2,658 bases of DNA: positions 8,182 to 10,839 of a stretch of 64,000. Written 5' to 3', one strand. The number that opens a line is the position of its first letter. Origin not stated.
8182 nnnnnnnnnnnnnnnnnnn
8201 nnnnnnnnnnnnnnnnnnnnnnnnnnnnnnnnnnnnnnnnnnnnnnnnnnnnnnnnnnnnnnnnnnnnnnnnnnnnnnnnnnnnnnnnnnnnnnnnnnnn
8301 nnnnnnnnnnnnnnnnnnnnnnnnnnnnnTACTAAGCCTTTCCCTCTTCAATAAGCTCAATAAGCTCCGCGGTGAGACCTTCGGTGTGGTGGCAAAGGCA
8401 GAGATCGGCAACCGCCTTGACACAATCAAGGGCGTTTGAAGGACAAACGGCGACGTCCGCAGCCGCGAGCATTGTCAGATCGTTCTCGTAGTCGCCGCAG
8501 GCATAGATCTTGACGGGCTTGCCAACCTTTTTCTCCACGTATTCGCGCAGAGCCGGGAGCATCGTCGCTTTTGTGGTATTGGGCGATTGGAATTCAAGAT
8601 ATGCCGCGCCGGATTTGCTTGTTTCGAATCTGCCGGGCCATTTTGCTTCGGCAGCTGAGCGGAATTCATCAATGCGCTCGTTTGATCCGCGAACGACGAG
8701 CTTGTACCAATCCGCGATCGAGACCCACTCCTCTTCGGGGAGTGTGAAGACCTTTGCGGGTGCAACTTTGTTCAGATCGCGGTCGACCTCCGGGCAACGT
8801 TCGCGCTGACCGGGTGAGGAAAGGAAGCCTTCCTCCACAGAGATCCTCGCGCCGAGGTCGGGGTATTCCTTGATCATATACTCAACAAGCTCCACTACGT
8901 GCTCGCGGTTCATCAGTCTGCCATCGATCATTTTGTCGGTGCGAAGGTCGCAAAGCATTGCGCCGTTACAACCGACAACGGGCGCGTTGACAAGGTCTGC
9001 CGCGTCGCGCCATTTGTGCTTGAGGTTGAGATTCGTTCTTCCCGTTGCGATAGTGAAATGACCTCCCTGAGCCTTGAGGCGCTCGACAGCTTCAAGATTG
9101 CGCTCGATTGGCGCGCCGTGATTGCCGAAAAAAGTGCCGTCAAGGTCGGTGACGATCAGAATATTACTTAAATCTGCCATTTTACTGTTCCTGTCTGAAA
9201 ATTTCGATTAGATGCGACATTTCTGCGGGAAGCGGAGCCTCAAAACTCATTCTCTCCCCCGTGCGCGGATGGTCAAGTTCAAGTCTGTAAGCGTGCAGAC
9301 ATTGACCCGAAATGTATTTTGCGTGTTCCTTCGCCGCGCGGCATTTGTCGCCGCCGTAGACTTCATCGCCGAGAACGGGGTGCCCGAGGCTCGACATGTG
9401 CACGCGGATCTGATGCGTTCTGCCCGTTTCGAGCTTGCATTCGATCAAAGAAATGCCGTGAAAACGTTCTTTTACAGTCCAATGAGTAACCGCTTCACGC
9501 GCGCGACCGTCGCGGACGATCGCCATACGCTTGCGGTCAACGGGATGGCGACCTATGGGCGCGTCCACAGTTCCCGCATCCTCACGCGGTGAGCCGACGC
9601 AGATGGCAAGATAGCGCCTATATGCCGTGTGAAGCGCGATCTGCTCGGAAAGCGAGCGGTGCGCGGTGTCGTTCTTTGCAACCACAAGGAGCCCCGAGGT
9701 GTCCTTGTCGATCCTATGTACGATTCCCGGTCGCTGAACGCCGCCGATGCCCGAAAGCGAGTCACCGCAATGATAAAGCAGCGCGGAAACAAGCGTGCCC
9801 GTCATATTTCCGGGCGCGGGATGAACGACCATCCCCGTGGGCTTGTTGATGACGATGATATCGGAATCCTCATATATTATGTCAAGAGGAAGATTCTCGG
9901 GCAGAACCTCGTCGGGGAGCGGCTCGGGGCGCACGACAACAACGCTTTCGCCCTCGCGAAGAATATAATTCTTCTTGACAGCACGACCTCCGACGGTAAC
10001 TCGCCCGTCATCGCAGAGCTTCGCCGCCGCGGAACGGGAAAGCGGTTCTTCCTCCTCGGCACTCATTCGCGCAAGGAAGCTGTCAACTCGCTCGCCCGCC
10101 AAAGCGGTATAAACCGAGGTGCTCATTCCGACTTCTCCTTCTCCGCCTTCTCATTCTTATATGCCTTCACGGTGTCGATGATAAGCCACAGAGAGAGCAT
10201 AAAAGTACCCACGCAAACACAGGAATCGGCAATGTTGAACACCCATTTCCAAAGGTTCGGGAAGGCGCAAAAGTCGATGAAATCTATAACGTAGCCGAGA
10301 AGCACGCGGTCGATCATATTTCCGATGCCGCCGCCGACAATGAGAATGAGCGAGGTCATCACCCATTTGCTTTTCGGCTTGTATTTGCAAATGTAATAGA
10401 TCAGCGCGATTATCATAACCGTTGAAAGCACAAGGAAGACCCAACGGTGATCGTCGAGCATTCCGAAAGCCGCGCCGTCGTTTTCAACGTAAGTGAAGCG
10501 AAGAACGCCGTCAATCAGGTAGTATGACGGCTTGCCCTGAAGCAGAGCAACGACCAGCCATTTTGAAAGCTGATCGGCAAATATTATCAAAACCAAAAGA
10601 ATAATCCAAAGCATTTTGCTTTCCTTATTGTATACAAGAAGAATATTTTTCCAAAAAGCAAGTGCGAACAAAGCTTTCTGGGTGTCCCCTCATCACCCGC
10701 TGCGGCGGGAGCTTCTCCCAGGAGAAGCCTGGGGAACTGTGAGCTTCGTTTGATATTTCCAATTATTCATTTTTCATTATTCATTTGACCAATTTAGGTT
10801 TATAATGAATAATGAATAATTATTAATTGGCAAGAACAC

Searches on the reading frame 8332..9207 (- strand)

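Call 99: search_protein_families(library=pfam, proteins=[window:8332-9207:-], max_evalue=0.00001)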
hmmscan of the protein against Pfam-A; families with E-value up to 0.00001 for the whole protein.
window:8332-9207:- (291 aa): 1 family
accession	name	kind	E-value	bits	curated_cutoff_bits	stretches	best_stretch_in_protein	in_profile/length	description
PF08282.18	Hydrolase_3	-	5.9e-34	118.4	20.9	1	18-275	1-247/255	haloacid dehalogenase-like hydrolase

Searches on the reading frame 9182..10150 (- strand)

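Call 99: search_protein_families(library=pfam, proteins=[window:9182-10150:-], max_evalue=0.00001)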
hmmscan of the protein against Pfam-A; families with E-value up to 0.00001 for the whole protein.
window:9182-10150:- (322 aa): 2 families
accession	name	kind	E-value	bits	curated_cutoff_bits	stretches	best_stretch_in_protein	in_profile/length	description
PF00849.27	PseudoU_synth_2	-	2.5e-32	112.6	26.8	1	97-254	1-152/152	RNA pseudouridylate synthase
PF01479.30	S4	-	1.1e-06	28.7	22.8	1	38-69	15-47/48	S4 domain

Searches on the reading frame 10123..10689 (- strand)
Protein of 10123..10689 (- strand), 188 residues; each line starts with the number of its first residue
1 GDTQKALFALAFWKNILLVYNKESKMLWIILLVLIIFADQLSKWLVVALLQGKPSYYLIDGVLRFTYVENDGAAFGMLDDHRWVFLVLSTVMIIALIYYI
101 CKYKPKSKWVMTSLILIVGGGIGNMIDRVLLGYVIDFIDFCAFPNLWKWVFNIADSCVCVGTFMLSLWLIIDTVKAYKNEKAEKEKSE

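Call 99: search_protein_families(library=pfam, proteins=[window:10123-10689:-], max_evalue=0.00001)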
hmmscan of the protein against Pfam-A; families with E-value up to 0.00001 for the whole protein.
window:10123-10689:- (188 aa): 1 family
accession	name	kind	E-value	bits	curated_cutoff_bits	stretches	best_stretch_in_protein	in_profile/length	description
PF01252.23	Peptidase_A8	-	9.1e-42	143.1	25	1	32-170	2-141/142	Signal peptidase (SPase) II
